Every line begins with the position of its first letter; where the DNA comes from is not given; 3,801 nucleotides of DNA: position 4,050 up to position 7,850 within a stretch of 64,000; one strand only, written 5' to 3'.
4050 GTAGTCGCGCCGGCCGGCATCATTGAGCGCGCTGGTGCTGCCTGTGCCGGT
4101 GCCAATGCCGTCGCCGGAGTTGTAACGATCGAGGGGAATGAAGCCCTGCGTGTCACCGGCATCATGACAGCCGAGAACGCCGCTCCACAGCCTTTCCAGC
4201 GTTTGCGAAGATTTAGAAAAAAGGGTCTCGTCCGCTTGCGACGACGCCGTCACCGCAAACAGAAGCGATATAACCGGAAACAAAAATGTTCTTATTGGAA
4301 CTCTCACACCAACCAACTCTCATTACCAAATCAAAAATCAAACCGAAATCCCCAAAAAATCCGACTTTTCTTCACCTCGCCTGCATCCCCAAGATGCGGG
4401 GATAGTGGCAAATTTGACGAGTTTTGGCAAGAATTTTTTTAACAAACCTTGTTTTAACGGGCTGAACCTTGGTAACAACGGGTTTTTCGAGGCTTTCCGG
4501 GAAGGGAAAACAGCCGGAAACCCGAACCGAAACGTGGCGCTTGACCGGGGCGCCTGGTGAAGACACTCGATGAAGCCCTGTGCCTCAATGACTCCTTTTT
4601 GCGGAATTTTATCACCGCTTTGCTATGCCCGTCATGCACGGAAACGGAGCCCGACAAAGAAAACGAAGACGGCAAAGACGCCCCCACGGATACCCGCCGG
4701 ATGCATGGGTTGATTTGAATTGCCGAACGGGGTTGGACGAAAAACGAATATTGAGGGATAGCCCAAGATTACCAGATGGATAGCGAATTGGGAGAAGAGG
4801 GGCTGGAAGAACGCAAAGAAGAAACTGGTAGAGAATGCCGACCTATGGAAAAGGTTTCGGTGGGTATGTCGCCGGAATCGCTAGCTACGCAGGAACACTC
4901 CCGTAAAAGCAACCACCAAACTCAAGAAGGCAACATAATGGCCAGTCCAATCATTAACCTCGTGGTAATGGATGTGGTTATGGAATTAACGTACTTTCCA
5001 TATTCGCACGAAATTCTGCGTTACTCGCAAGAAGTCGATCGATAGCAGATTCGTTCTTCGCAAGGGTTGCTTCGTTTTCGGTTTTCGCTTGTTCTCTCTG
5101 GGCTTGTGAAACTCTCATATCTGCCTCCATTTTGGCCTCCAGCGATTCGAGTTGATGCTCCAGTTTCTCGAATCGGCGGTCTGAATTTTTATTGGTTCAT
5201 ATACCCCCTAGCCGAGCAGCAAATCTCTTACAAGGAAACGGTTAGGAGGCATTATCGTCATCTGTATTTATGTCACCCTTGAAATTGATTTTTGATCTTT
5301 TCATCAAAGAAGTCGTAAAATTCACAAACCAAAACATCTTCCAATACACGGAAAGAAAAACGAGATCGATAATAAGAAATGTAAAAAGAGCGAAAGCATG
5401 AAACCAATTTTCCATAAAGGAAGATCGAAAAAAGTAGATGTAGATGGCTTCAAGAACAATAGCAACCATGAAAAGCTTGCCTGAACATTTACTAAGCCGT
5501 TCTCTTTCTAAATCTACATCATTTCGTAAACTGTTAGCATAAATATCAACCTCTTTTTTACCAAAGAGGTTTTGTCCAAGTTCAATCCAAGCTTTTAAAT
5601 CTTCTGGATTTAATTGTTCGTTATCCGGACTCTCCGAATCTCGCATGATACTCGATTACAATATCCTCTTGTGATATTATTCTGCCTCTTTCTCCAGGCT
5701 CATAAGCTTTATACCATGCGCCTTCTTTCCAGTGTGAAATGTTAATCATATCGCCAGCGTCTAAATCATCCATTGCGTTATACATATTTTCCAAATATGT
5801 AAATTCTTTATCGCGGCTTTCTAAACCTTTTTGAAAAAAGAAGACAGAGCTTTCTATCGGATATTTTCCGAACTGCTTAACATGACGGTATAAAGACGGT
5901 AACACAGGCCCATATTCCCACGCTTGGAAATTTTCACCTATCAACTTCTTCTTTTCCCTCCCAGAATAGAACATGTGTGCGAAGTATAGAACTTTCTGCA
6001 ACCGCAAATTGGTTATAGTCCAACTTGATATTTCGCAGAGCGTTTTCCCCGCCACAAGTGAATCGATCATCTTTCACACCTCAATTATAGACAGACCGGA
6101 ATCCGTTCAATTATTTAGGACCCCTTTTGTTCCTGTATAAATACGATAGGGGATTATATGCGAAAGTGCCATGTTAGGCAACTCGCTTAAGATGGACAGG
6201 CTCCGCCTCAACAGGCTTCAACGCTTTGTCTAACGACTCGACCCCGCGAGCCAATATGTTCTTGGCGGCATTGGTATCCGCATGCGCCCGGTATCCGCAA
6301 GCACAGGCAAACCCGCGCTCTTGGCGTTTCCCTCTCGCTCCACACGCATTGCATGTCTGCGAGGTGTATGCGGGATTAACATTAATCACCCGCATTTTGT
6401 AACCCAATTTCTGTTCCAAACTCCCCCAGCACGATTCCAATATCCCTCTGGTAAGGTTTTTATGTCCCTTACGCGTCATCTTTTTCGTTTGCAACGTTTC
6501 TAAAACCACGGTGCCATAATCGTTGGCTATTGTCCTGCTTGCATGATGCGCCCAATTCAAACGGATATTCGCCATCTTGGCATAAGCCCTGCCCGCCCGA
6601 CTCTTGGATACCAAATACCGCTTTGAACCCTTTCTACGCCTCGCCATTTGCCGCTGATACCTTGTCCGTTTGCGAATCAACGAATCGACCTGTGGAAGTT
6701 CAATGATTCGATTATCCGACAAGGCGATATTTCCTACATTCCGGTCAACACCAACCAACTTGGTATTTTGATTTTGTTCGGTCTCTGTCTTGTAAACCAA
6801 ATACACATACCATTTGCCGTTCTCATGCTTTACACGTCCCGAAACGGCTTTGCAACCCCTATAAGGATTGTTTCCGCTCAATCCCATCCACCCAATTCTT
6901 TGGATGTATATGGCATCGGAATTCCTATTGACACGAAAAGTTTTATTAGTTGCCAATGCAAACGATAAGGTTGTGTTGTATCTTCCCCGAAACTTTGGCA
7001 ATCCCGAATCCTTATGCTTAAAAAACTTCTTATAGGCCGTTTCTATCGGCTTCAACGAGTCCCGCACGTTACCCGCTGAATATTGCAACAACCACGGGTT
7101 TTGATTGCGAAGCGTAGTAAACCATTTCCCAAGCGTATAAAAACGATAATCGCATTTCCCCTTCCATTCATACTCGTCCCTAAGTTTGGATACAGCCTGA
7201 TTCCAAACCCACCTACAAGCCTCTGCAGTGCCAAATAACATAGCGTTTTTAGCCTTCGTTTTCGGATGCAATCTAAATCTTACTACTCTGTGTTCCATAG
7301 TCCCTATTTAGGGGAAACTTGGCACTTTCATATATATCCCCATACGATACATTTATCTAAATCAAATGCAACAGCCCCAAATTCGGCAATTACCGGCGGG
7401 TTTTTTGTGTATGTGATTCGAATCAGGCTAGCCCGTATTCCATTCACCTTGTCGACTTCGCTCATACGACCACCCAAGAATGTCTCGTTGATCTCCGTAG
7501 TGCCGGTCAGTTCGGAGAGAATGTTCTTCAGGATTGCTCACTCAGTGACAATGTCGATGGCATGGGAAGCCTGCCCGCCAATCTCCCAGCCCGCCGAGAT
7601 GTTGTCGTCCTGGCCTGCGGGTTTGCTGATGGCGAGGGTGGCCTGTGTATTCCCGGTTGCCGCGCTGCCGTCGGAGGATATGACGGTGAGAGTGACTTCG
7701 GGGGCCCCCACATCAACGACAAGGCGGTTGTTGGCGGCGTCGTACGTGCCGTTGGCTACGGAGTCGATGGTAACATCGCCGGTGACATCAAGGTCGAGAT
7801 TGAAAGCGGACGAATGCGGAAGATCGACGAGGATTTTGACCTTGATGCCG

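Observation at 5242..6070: Candidate Panacea (PanA)-type antitoxin gene overlapping a small 2-TM putative toxin gene in an AT-rich islet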

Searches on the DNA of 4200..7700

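Call 60: search_rna_families(source=window, start=4200, end=7700, threshold=evalue, max_evalue=1)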
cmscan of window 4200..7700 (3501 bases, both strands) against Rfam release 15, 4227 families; matches with E-value up to 1: 0.
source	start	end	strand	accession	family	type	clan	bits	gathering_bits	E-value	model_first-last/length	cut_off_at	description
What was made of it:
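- Tried and rejected: Rfam found nothing in 4200-7700, so no TnpB-associated RNA model matched (call 60).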

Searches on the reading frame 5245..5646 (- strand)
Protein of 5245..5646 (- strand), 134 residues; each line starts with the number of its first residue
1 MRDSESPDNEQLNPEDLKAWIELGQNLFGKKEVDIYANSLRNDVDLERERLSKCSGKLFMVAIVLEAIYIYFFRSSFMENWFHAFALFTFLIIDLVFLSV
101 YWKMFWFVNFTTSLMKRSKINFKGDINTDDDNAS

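Call 4: search_protein_families(library=pfam, proteins=[window:5245-5646:-], max_evalue=1)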
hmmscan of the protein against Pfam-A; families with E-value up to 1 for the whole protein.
window:5245-5646:- (134 aa): 2 families
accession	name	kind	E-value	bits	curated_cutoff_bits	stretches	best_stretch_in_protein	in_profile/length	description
PF00474.23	SSF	-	0.038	13.3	22.8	1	34-103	323-392/406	Sodium:solute symporter family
PF10841.13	DUF2644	-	0.098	13.5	22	1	52-88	11-49/59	Protein of unknown function (DUF2644)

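Call 5: search_protein_families(library=ncbifam, proteins=[window:5245-5646:-], max_evalue=1)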
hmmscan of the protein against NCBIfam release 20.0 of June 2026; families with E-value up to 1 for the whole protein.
window:5245-5646:- (134 aa): 1 family
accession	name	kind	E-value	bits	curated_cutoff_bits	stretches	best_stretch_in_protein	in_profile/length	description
NF007878.0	PRK10582.1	equivalog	0.27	11.4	144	1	60-109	55-103/109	cytochrome o ubiquinol oxidase subunit IV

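Call 6: search_protein_families(library=padloc, proteins=[window:5245-5646:-], max_evalue=1)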
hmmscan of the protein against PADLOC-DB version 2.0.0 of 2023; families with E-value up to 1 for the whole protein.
window:5245-5646:- (134 aa): 0 families
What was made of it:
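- On Known anti-phage defence systems (PADLOC-DB v2): 0 families at E up to 1 for both proteins (call 6).
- No PADLOC defence model matches either protein (call 6).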

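Call 7: search_protein_families(library=phrogs, proteins=[window:5245-5646:-], max_evalue=1)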
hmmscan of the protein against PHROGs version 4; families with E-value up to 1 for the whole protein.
window:5245-5646:- (134 aa): 0 families
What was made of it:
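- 5242..5646 (-): panT-like gene: a 134-aa putative membrane toxin (head plus two-helix hairpin plus short tail), overlapping panA by 26 nt. No curated family matches (calls 4-7).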

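Call 8: find_homologous_proteins(query=window:5245-5646:-, max_evalue=0.01)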
Query window:5245-5646:- (134 aa): 1 proteins with E <= 0.01 among 5 candidates.
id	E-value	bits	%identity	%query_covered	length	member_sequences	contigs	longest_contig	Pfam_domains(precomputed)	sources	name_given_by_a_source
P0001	1.3e-83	296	100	100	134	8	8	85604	-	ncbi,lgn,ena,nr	ncbi:MAG: hypothetical protein OXE98_06220 [Hyphomicrobiales bacterium]|nr:hypothetical protein [Hyp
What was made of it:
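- Tried and rejected: The word-indexed search returned only the protein itself (call 8).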

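Call 23: search_protein_representatives(protein=window:5245-5646:-)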
Query: 134 residues. Proteins with E-value up to 0.001 (for the whole library): 2; up to 1e-10: 2; up to 1e-30: 1. The best 2 are listed.
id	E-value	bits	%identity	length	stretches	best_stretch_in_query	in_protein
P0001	4.1e-84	295.5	100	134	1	1-134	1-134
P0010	8.9e-26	106.8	48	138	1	2-129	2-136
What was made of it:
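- Closest known: Predicted PanT cluster T32. Different: Plain phmmer cannot reach the family (call 23).
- Tried and rejected: Exhaustive phmmer over 1.84 billion representatives returned one relative (call 23).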

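Call 32: find_homologous_proteins(query=A1, max_evalue=0.01)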
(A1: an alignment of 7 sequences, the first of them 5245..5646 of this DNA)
Query A1 (7 sequences) (134 aa, profile of the alignment): 4 proteins with E <= 0.01 among 1461 candidates.
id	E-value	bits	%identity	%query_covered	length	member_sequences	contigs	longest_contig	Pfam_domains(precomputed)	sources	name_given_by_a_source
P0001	6.0e-42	161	100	100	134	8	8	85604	-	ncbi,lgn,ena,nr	ncbi:MAG: hypothetical protein OXE98_06220 [Hyphomicrobiales bacterium]|nr:hypothetical protein [Hyp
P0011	3.4e-41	158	38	10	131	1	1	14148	-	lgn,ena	-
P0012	1.5e-37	146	22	72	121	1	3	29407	-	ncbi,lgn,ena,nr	ncbi:MAG: hypothetical protein OXF24_06050 [Hyphomicrobiales bacterium]|nr:hypothetical protein [Hyp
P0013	1.7e-36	143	26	14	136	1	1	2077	-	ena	-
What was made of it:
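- Tried and rejected: The profile search returned only the known subfamily partners (call 32).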

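Call 66: predict_structure(alignment_id=A4)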
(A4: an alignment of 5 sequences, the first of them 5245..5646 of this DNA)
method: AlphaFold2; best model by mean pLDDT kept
length: 134 residues; sequences in the alignment: 5
mean_pLDDT: 59.8   pTM: 0.26
mean pLDDT of the five models: 59.8, 58.3, 54.8, 53.8, 52.8
residues with pLDDT >= 90: 0; 70-90: 33; 50-70: 72; < 50: 29
segments of 3 or more residues with pLDDT < 50: 1-12, 121-134
pLDDT, mean of each block of 10 residues (from residue 1): 45 57 56 54 54 62 77 61 74 79 67 57 42 39
secondary structure, 60 per line:
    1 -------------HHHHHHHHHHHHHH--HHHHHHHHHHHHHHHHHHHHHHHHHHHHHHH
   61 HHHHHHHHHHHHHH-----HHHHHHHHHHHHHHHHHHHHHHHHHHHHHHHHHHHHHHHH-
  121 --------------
elements in order: H14-27 H30-74 H80-119
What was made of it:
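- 5476..5646 (-): Toxin head, residues 1-57: acidic, soluble, and the predicted PanA-binding region. It is helical at residues 14-27 and from 30 onward in the low-confidence model (call 66).
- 5419..5475 (-): Predicted transmembrane helix 1 (about residues 58-76). Continuous helix 30-74 in the model (call 66).
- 5323..5409 (-): Predicted transmembrane helix 2 (about residues 80-108). Helix 80-119 in the model (call 66).
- Checked: The AlphaFold2 model is low confidence (pLDDT 59.8) and shows helices 14-27, 30-74 and 80-119 (call 66).
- The toxin model is low confidence (call 66).
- Tried and rejected: The 5-sequence run gave a low-confidence model (call 66), so no fold search was run on it.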

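Call 69: search_solved_structures(query=A3, max_evalue=1)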
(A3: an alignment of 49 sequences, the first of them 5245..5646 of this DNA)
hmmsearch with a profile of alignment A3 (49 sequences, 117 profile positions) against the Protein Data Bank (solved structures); distinct sequences matched with E-value up to 1: 14.
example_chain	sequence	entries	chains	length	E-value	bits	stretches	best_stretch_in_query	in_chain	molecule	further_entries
4ybh_B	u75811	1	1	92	0.13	15.4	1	8-49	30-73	Protein S100-A6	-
1h6k_A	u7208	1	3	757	0.18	14.9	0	12-55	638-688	CBP80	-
4p2y_B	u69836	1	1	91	0.18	14.9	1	8-55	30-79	Protein S100-A6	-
1k8u_A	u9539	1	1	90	0.2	14.8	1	8-49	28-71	S100A6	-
1k96_A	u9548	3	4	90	0.2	14.8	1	8-49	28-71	S100A6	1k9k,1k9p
2m1k_B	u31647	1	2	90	0.23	14.6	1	8-49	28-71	Protein S100-A6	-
9s2x_B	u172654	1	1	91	0.23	14.6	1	8-49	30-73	Protein S100-A6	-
5oob_A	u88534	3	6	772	0.34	14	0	21-55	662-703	Nuclear cap-binding protein subunit 1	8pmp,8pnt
5oo6_A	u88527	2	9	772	0.34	14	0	21-55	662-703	Nuclear cap-binding protein subunit 1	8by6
1h2v_C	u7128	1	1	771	0.34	14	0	21-55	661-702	80 KDA NUCLEAR CAP BINDING PROTEIN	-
1n52_A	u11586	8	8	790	0.36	14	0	21-55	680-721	80 kDa nuclear cap binding protein | Nuclear cap-binding protein subunit 1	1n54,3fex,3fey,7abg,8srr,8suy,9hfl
6d0y_C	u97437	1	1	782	0.36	13.9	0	21-55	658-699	Nuclear cap-binding protein subunit 1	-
6kux_A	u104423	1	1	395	0.61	13.2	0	22-69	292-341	alpha2A adrenergic receptor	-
6kuy_A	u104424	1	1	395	0.64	13.1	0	22-69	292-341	Alpha2A adrenergic receptor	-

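Call 80: find_related_loci(query=A6, collection=metagenome_contigs, flank=3000)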
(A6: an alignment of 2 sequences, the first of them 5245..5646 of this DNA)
Query A6 (134 aa) in metagenome_contigs; peptide patterns used: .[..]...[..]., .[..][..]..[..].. (x = any residue, [..] = any of these).
556 stretches matched a pattern, but none encodes a relative of the query by tblastn (E <= 1e-3).

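Call 84: search_protein_families(library=pfam, alignment_id=A3, max_evalue=0.01)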
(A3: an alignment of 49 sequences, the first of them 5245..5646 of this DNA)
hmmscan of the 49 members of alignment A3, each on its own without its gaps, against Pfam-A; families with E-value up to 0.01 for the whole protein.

A. member 1, window:5245-5646:- (134 aa): 0 families

B. families by the number of members that match (of 49 scanned): 6 families
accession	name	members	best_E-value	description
PF20990.2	DUF2207_C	3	0.0042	Predicted membrane protein (DUF2207) C-terminal domain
PF17280.7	DUF5345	2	0.0046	Family of unknown function (DUF5345)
PF06808.19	DctM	1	0.0021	Tripartite ATP-independent periplasmic transporter, DctM component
PF07291.16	MauE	1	0.0054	Methylamine utilisation protein MauE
PF19601.4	DUF6106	1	0.0069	Family of unknown function (DUF6106)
PF11026.13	DUF2721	1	0.0073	Protein of unknown function (DUF2721)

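Call 85: search_protein_families(library=ncbifam, alignment_id=A3, max_evalue=0.01)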
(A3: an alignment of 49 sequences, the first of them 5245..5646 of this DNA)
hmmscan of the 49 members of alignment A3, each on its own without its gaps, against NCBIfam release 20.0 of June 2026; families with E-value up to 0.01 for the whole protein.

A. member 1, window:5245-5646:- (134 aa): 0 families

B. families by the number of members that match (of 49 scanned): 5 families
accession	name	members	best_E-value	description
NF051466.1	MSP1_alpha_C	1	0.0028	major surface protein MSP1 subunit alpha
NF009584.0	PRK13024.1-4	1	0.0044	protein translocase subunit SecDF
TIGR01528.1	NMN_trans_PnuC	1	0.0071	nicotinamide riboside transporter PnuC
NF053826.1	PrePilPeptEppA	1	0.0071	prepilin peptidase EppA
NF004728.0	PRK06073.1-4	1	0.0095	NADH dehydrogenase subunit A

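Call 86: search_protein_families(library=phrogs, alignment_id=A3, max_evalue=0.001)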
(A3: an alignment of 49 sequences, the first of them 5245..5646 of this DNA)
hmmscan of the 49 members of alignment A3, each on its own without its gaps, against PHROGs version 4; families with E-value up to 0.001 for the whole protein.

A. member 1, window:5245-5646:- (134 aa): 0 families

B. families by the number of members that match (of 49 scanned): 3 families
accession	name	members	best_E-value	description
phrog_26171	-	1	4.2e-10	-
phrog_13343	-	1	1.2e-09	-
phrog_20219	-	1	0.00071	membrane protein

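Call 94: find_encoding_contigs(protein=P0012, flank=5000, max_places=3)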
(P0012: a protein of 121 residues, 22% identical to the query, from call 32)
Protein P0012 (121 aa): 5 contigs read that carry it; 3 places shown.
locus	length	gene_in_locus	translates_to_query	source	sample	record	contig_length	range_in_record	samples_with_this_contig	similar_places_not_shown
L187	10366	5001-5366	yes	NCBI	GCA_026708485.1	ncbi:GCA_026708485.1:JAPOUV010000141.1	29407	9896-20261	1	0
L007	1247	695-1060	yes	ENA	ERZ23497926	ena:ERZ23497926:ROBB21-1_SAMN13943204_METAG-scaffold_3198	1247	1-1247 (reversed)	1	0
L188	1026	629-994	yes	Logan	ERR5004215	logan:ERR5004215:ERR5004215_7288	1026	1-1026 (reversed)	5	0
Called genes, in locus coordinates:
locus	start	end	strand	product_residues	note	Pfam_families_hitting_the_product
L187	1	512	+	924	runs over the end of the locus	PF08335:GlnD_UR_UTase, PF27444:GlnD_3rd, PF01966:HD (weak), PF01842:ACT (weak), PF13740:ACT_6 (faint), PF26956:ACT_ACR_D1 (faint), PF01842:ACT (weak), PF24931:ACT_ACR9_3rd (weak)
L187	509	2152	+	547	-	PF03023:MurJ, PF01554:MatE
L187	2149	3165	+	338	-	PF00579:tRNA-synt_1b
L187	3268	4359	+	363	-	PF03797:Autotransporter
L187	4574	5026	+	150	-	PF13274:SocA_Panacea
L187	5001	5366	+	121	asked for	-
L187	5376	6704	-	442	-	PF00202:Aminotran_3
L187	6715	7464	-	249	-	PF05853:BKACE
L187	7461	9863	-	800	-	PF01266:DAO, PF16350:FAO_M, PF01571:GCV_T, PF08669:GCV_T_C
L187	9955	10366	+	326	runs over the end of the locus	PF13379:NMT1_2 (weak), PF16868:NMT1_3, PF09084:NMT1, PF12974:Phosphonate-bd (weak)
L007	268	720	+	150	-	PF13274:SocA_Panacea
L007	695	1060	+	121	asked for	-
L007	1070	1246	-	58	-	?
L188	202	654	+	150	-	PF13274:SocA_Panacea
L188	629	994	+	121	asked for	-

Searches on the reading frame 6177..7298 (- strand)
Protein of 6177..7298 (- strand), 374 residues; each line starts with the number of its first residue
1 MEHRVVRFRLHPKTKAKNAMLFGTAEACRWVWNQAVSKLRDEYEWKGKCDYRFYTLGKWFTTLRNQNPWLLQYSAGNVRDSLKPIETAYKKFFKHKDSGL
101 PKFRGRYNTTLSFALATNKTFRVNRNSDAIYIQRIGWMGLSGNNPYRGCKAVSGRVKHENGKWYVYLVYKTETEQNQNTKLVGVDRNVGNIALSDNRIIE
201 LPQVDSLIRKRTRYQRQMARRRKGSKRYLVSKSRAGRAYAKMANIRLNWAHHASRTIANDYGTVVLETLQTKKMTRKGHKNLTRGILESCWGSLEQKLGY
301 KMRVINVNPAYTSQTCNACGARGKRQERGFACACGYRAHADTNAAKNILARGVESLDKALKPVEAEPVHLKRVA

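Call 4: search_protein_families(library=pfam, proteins=[window:6177-7298:-], max_evalue=1)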
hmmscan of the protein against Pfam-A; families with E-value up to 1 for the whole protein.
window:6177-7298:- (374 aa): 4 families
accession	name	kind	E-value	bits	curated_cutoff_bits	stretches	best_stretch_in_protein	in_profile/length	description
PF07282.18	Cas12f1-like_TNB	-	5.5e-17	62.1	26.3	1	291-348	1-60/60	Cas12f1-like, TNB domain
PF01385.25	OrfB_IS605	-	7.6e-13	49.2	30.5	1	169-276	4-118/120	Probable transposase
PF12323.14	HTH_OrfB_IS605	-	6.9e-07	29.1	21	1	3-47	3-46/47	Helix-turn-helix domain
PF03107.22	C1_2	-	0.0097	16.6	26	1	308-340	12-45/48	C1 domain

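Call 5: search_protein_families(library=ncbifam, proteins=[window:6177-7298:-], max_evalue=1)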
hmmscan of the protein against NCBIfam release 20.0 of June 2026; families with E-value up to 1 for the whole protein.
window:6177-7298:- (374 aa): 7 families
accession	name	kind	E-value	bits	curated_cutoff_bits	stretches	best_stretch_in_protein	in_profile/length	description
NF040570.1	guided_TnpB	subfamily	1.1e-60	205.9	100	1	8-351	3-389/389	RNA-guided endonuclease TnpB family protein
NF038281.1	IS200_TnpB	exception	2.3e-47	161.8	425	1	4-352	2-359/360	IS200/IS605 family element RNA-guided endonuclease TnpB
NF038280.1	IS607_TnpB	exception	4.4e-24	85.2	350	1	7-356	7-396/431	IS607 family element RNA-guided endonuclease TnpB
NF049972.1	CRISPR_Cas12f2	exception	2.2e-15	56.4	450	1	158-356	302-523/524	type V CRISPR-associated effector Cas12f2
NF038192.1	V_cas_c2c8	exception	1.9e-11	43.8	350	2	81-277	158-385/457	type V CRISPR-associated protein C2c8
TIGR01766.2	TIGR01766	domain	3.4e-09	37.1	32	1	244-313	3-82/82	IS200/IS605 family accessory protein TnpB-related protein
NF045604.1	cas_Cas12e_CasX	equivalog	0.57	8.4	200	1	299-321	738-760/886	type V CRISPR RNA-guided endonuclease Cas12e/CasX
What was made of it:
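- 6143..7343 (-): Neighbouring tnpB-only IS element. It is not part of the module and is a polymorphic insertion 72 nt upstream of panA. It carries an outward promoter-like site at 6181-6153. TnpB NF040570 1.1e-60 (call 5).
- Checked: The adjacent gene 6174..7298 is a TnpB (NF040570, 1.1e-60; call 5).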
